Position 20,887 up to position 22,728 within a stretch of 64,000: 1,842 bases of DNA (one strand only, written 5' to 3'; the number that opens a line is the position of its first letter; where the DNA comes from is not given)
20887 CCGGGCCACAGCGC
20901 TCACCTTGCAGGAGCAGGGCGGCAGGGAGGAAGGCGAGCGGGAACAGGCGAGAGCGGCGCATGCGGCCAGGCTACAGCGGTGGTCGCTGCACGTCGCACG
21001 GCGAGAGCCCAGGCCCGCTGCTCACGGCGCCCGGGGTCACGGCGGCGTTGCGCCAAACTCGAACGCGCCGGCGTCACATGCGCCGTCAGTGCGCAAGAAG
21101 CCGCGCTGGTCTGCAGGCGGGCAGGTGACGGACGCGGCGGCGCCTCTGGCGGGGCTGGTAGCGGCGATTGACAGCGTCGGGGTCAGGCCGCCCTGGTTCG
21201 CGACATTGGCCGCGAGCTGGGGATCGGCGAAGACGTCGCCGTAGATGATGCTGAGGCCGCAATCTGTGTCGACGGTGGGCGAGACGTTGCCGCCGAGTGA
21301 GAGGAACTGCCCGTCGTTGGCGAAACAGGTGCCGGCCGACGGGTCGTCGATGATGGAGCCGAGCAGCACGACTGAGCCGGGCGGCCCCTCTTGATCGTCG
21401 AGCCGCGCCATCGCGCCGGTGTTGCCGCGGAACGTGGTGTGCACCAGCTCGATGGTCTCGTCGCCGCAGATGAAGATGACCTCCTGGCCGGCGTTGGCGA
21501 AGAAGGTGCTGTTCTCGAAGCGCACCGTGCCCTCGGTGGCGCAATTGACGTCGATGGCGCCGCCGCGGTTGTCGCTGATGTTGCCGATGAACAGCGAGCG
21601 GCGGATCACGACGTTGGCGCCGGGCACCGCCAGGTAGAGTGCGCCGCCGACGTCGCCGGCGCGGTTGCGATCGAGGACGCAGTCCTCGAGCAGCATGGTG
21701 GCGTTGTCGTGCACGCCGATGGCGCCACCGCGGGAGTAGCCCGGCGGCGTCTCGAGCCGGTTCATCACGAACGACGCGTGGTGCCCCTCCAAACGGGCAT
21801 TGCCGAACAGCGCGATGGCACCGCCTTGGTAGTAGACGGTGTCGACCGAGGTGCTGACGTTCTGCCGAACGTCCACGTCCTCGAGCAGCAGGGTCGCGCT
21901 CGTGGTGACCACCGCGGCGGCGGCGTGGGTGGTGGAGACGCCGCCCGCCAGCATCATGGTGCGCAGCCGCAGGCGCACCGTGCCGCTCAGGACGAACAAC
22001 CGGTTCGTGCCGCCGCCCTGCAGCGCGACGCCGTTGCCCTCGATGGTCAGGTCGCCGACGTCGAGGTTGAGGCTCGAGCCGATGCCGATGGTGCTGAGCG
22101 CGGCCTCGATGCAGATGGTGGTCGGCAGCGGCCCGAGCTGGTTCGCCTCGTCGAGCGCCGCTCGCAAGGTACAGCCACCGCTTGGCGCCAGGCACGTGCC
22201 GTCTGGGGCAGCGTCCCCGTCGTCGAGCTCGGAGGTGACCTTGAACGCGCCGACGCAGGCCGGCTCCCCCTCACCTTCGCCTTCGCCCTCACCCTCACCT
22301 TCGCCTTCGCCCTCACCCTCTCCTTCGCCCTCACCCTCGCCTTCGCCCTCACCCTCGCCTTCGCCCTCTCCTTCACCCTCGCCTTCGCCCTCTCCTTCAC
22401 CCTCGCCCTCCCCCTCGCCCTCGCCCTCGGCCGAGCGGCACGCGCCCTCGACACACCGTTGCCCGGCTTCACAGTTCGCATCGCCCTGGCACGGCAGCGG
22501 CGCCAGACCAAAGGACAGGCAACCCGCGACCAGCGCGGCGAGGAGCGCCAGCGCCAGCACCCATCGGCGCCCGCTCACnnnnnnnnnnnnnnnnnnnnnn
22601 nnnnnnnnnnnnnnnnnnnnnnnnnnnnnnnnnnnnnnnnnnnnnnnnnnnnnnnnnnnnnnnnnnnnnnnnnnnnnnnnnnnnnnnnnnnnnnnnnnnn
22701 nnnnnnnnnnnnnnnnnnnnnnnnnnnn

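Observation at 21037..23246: Module copy 3: GTGA-coupled TPR/zipper partner and a GE lipoprotein carrying a parallel beta-helix domain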

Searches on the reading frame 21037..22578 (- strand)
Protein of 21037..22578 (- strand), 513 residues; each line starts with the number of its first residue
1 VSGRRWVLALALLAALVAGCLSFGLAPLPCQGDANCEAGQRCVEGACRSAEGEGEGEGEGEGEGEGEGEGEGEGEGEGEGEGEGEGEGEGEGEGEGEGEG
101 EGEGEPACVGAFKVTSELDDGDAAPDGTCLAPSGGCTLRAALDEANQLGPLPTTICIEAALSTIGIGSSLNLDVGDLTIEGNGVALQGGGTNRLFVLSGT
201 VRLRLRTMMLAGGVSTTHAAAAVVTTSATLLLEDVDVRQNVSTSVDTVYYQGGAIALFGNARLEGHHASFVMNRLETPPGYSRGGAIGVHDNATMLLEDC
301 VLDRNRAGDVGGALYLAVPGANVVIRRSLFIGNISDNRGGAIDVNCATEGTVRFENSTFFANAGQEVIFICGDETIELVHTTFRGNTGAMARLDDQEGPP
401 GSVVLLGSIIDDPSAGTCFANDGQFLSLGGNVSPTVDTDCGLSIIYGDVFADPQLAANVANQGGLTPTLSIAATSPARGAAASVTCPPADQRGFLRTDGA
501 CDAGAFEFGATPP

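Call 6: search_protein_families(library=pfam, proteins=[window:21037-22578:-], max_evalue=1)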
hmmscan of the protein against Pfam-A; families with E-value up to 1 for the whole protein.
window:21037-22578:- (513 aa): 7 families
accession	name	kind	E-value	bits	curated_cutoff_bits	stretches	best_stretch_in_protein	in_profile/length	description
PF22807.2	TrAA12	-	7e-07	28.3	30.9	1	53-104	384-435/463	TrAA12-like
PF02415.23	Chlam_PMP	-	9.7e-07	28.9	20.6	1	329-342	3-16/19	Chlamydia polymorphic membrane protein (Chlamydia_PMP) repeat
PF13229.12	Beta_helix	-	1.6e-05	25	25.9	1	239-383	20-153/158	Right handed beta helix region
PF05887.16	Trypan_PARP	-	0.0012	19.3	100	1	39-107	46-112/134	Procyclic acidic repetitive protein (PARP)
PF23416.1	DUF7107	-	0.15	12.8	24.6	1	29-47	28-46/48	Domain of unknown function (DUF7107)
PF04706.18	Dickkopf_N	-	0.19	12.5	25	1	29-47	32-50/51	Dickkopf N-terminal cysteine-rich region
PF17228.7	SGP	-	0.86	10.9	26.7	0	58-107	6-55/93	Sulphur globule protein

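Call 7: search_protein_families(library=ncbifam, proteins=[window:21037-22578:-], max_evalue=1)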
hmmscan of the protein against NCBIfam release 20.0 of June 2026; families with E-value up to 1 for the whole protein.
window:21037-22578:- (513 aa): 6 families
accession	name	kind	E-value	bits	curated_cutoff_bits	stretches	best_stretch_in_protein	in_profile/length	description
NF041518.1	choice_anch_Q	domain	2.4e-14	53.3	25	1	452-508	1-57/58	choice-of-anchor Q domain-containing protein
NF033849.1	ser_rich_anae_1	subfamily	0.00026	18.5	650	1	51-108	243-300/1163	serine-rich protein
NF007285.1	PRK09752.1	equivalog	0.00038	18.2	1459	1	279-343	107-176/1250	AIDA-I family autotransporter adhesin YfaL/EhaC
TIGR04214.1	CSLREA_Nterm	domain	0.0024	17.7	25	1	112-146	1-27/27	CSLREA domain-containing protein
TIGR01376.1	POMP_repeat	repeat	0.0076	16.1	15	0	329-342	6-19/28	polymorphic outer membrane protein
TIGR04359.1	TrbK_RP4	equivalog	0.065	13.2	23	1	8-37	4-30/67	entry exclusion lipoprotein TrbK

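Call 48: predict_structure(alignment_id=A2)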
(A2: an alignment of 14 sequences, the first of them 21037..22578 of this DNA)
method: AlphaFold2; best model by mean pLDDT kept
length: 513 residues; sequences in the alignment: 14
mean_pLDDT: 72.2   pTM: 0.68
mean pLDDT of the five models: 72.2, 71.1, 70.8, 70.4, 69.7
residues with pLDDT >= 90: 169; 70-90: 139; 50-70: 78; < 50: 127
segments of 3 or more residues with pLDDT < 50: 1-4, 16-33, 38-105, 123-127, 455-469, 504-513
pLDDT, mean of each block of 10 residues (from residue 1): 48 48 36 47 42 35 37 38 39 43 54 77 50 67 85 87 87 91 86 87 95 79 92 96 74 88 97 85 88 95 94 93 94 93 93 93 93 92 88 83 89 67 84 79 76 51 40 58 58 58 46 31
secondary structure, 60 per line:
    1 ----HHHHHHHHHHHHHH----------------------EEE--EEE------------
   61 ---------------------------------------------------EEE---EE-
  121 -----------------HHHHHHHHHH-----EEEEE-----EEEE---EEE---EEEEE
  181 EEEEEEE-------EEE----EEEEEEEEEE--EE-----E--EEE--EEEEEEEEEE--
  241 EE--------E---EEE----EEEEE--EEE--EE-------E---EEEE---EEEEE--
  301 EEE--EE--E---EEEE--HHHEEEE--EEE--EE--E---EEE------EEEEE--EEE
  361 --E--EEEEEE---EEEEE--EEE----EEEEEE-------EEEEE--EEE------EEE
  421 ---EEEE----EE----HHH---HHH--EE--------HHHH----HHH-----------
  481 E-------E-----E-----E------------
elements in order: H5-18 E41-43 E46-48 E112-114 H138-147 E153-157 E163-166 E170-172 E176-187 E195-197 E202-211 E224-226 E229-238 E255-257 E262-266 E269-271 E287-290 E294-298 E301-303 E314-317 E323-326 E329-331 E342-344 E351-355 E358-360 E366-371 E375-379 E382-384 E389-394 E402-406 E409-411 E418-420 E424-427 H459-462

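Call 54: fold_search(model_id=the predicted structure, library=pdb)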
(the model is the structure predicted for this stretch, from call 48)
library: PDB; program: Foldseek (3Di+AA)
matches with E <= 10: 325; with E <= 0.001: 0
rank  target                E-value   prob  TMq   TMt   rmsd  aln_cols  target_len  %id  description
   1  7o78_A                4.6e-03  0.98  0.26  0.27   9.0       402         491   11  Structure of the PL6 family chondroitinase B from Pseudopedobacter saltans, Pedsa3807 (released 2021-07-28)
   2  9cdu_A                9.6e-03  1.00  0.40  0.46   5.6       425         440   14  Crystal Structure of Rhombotarget A-peptide Complex (released 2025-07-02)
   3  9cdv_B                1.0e-02  1.00  0.41  0.47   4.7       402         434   14  Crystal Structure of Rhombotarget A (released 2025-07-02)
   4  6a40_A                1.3e-02  0.84  0.21  0.22  12.0       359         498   13  complex structure of Alginate lyase AlyF-OU02 with G4 (released 2019-05-01)
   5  7o78_B                1.3e-02  0.87  0.24  0.25  10.9       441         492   11  Structure of the PL6 family chondroitinase B from Pseudopedobacter saltans, Pedsa3807 (released 2021-07-28)
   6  4c2l_A                1.4e-02  1.00  0.38  0.50   7.3       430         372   11  Crystal structure of endo-xylogalacturonan hydrolase from Aspergillus tubingensis (released 2013-09-25)
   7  6qps_B                1.5e-02  0.89  0.27  0.30  11.1       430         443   10  Structural characterization of a mannuronic acid specific polysaccharide family 6 lyase enzyme from human gut microbio (released 2019-09-25)
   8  9cdu_C                1.8e-02  1.00  0.42  0.50  10.7       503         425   15  Crystal Structure of Rhombotarget A-peptide Complex (released 2025-07-02)
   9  7o7a_B                2.0e-02  0.96  0.30  0.36   9.5       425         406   12  Structure of the PL6 family alginate lyase Pedsa0632 from Pseudopedobacter saltans (released 2021-07-28)
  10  6qps_A                2.1e-02  0.93  0.29  0.33  10.5       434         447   10  Structural characterization of a mannuronic acid specific polysaccharide family 6 lyase enzyme from human gut microbio (released 2019-09-25)
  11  9cdv_A                2.3e-02  1.00  0.42  0.47   5.2       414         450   15  Crystal Structure of Rhombotarget A (released 2025-07-02)
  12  5z9t_A                2.3e-02  0.98  0.31  0.32  10.3       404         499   14  a new PL6 alginate lyase complex with trisaccharide (released 2019-03-27)
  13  8bwk_C                3.0e-02  0.89  0.27  0.21  10.3       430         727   11  Metagenomic derived PL6 alginate lyase (released 2023-12-20)
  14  7o84_A                3.4e-02  0.94  0.30  0.35  10.5       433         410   12  Structure of the PL6 family alginate lyase Pedsa0632 from Pseudopedobacter saltans in complex with substrate (released 2021-07-28)
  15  5zru_A                3.8e-02  0.97  0.31  0.29   9.9       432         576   14  Crystal structure of Agl-KA catalytic domain (released 2019-10-23)
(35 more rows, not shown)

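Call 56: search_solved_structures(query=A2, max_evalue=1, show_alignments=1)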
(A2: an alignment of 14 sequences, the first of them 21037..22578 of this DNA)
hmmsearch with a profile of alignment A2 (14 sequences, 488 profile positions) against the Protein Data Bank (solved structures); distinct sequences matched with E-value up to 1: 5.
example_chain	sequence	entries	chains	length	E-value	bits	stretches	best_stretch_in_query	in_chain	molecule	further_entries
7w5z_U2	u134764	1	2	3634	1.1e-16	64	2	117-400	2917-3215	Transmembrane protein, putative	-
7dmk_A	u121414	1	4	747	4.4e-06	29.1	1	35-197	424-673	BcAlyPL6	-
6fi2_A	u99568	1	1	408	0.15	14.2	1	44-128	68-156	VexL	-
7jwf_A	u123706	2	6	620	0.16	14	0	95-188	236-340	Glycoside hydrolase family 110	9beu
7jw4_A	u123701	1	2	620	0.28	13.2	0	95-161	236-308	Glycoside hydrolase family 110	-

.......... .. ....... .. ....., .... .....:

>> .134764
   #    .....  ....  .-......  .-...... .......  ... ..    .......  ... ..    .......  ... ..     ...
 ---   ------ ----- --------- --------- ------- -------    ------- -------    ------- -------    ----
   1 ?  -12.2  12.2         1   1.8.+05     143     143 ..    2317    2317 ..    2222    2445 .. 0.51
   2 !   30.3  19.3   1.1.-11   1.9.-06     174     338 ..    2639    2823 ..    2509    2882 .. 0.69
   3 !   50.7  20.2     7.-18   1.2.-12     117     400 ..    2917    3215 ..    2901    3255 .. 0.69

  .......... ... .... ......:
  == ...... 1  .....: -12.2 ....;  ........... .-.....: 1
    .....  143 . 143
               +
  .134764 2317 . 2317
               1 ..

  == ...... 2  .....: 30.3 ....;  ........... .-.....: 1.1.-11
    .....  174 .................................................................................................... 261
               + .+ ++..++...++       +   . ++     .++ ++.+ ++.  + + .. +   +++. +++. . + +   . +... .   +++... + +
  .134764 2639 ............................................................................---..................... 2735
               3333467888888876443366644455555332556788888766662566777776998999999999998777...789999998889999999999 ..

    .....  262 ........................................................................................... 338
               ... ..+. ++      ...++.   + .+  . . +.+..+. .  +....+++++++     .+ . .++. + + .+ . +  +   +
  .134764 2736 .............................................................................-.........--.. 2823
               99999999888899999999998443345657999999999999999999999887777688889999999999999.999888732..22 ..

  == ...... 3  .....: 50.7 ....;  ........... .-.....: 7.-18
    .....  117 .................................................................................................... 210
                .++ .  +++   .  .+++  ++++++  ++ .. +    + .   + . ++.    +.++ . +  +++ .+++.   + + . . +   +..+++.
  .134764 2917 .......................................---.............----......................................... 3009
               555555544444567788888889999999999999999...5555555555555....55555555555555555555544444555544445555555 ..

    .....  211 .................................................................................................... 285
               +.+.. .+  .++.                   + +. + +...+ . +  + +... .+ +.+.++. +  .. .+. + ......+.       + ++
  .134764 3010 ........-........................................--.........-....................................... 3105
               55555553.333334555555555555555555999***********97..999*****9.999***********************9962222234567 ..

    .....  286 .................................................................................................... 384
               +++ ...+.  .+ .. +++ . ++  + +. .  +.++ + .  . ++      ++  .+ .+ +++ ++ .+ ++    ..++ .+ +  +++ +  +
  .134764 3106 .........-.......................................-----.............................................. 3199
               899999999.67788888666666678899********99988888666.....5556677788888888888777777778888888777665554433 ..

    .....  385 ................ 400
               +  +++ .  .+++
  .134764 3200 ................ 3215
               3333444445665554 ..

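Call 70: list_cluster_members(proteins=[window:21040-22578:-, P0015])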
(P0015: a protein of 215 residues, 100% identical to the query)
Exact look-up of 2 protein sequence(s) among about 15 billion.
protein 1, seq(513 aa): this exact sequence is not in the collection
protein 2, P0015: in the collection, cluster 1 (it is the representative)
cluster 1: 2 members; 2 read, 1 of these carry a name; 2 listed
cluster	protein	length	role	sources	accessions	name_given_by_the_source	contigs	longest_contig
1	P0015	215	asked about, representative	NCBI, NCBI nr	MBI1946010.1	MAG: hypothetical protein HYS27_09955 [Deltaproteobacteria bacterium] | hypothetical protein [Deltaproteobacteria bacterium]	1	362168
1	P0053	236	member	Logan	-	-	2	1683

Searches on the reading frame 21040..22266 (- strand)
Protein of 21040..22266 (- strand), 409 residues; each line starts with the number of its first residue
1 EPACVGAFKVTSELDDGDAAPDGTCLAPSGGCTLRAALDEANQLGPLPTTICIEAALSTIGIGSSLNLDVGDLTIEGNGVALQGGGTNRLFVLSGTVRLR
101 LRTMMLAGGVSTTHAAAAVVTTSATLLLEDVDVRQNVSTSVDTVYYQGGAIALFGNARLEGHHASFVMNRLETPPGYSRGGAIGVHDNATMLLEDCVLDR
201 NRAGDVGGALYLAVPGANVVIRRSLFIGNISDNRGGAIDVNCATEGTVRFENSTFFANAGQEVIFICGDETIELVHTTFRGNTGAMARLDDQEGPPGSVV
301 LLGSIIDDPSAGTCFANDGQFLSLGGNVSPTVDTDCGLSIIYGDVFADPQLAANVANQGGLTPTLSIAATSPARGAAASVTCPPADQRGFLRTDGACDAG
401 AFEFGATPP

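Call 12: find_homologous_proteins(query=window:21040-22266:-)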
Query seq(409 aa) (409 aa): 14 proteins with E <= 0.001 among 8000 candidates.
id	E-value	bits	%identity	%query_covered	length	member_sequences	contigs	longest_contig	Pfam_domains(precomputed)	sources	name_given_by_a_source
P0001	3.1e-84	301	52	69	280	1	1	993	PF13229.13,PF02415.24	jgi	jgi:hypothetical protein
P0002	7.9e-62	228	50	64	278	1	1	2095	PF13229.13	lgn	-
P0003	1.0e-54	204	49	57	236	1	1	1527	PF13229.13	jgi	jgi:hypothetical protein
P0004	4.2e-12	64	28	97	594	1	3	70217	PF05345.19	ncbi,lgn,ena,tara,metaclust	tara:strand:- start:2403 stop:4187 length:1785 start_codon:yes stop_codon:yes gene_type:complete|met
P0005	6.8e-10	57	28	91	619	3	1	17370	PF02415.24,PF00353.26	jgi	-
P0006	9.6e-10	56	30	64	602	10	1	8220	PF02415.24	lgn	-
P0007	1.4e-9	56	31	64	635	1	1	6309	PF13229.13,PF02415.24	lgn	-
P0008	1.8e-7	49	27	62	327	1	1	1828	PF13229.13,PF02415.24,PF05048.20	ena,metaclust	metaclust:\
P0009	2.2e-7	48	28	80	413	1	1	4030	-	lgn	-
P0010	9.6e-7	46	32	53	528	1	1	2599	-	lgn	-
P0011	1.0e-6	46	27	93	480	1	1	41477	PF13229.13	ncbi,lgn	-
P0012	1.5e-6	46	29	57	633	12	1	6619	PF02415.24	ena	-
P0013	1.0e-5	43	30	53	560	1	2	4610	PF02415.24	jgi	-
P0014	1.6e-5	42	49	13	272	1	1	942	-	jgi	jgi:hypothetical protein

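Call 82: search_protein_families(library=ncbifam, proteins=[P0004, P0011, P0001], max_evalue=0.01)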
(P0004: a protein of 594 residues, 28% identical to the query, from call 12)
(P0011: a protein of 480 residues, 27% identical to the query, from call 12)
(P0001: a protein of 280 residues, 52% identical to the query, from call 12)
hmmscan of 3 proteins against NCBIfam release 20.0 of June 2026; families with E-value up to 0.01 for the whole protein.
P0004 (594 aa): 4 families
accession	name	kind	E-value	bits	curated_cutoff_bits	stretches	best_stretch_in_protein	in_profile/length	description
NF041518.1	choice_anch_Q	domain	1.7e-15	57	25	1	544-593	6-56/58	choice-of-anchor Q domain-containing protein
TIGR04212.1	GlyGly_RbtA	equivalog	0.00021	19.7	295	1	349-508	164-326/605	rhombotarget A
TIGR01376.1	POMP_repeat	repeat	0.00026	20.7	15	0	435-454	6-26/28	polymorphic outer membrane protein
TIGR04214.1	CSLREA_Nterm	domain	0.0075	16.1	25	1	155-180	11-27/27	CSLREA domain-containing protein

P0011 (480 aa): 1 family
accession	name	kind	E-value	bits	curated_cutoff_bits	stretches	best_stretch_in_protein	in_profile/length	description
NF041518.1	choice_anch_Q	domain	2.3e-21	75.8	25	1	410-464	1-57/58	choice-of-anchor Q domain-containing protein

P0001 (280 aa): 1 family
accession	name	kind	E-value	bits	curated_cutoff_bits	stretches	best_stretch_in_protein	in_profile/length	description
NF041518.1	choice_anch_Q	domain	8e-19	67.6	25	1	222-276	2-57/58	choice-of-anchor Q domain-containing protein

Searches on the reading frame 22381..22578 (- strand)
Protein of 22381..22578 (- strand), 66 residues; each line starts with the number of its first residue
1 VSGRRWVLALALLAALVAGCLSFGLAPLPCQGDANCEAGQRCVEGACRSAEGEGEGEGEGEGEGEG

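Call 58: find_homologous_proteins(query=A3, max_evalue=1)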
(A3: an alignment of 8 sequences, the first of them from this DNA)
Query A3 (8 sequences) (66 aa, profile of the alignment): 22 proteins with E <= 1 among 8000 candidates.
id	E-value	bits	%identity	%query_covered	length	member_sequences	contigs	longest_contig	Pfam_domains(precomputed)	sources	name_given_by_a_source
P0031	2.3e-9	55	44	65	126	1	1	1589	-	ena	-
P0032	3.7e-7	48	50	85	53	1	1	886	-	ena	-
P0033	1.0e-6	47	39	83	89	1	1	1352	-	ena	-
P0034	2.3e-6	45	47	45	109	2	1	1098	-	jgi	jgi:hypothetical protein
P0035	6.3e-6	44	36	80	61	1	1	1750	-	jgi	jgi:hypothetical protein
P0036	1.8e-4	39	45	42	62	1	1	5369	-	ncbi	ncbi:MAG TPA: hypothetical protein VGF99_10880, partial [Myxococcota bacterium]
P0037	6.2e-4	38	-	-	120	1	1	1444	-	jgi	jgi:hypothetical protein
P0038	1.4e-3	37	-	-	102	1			-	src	-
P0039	1.9e-3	36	34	44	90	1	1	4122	-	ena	-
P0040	2.3e-3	36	-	-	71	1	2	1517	-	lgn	-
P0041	3.2e-3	35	-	-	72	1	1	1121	-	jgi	jgi:hypothetical protein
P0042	4.0e-3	35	-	-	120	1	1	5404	-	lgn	-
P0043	8.4e-3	34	-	-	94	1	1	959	-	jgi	jgi:hypothetical protein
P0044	1.7e-2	33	38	88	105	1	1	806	-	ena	-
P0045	1.9e-2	33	35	82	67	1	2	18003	-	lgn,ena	-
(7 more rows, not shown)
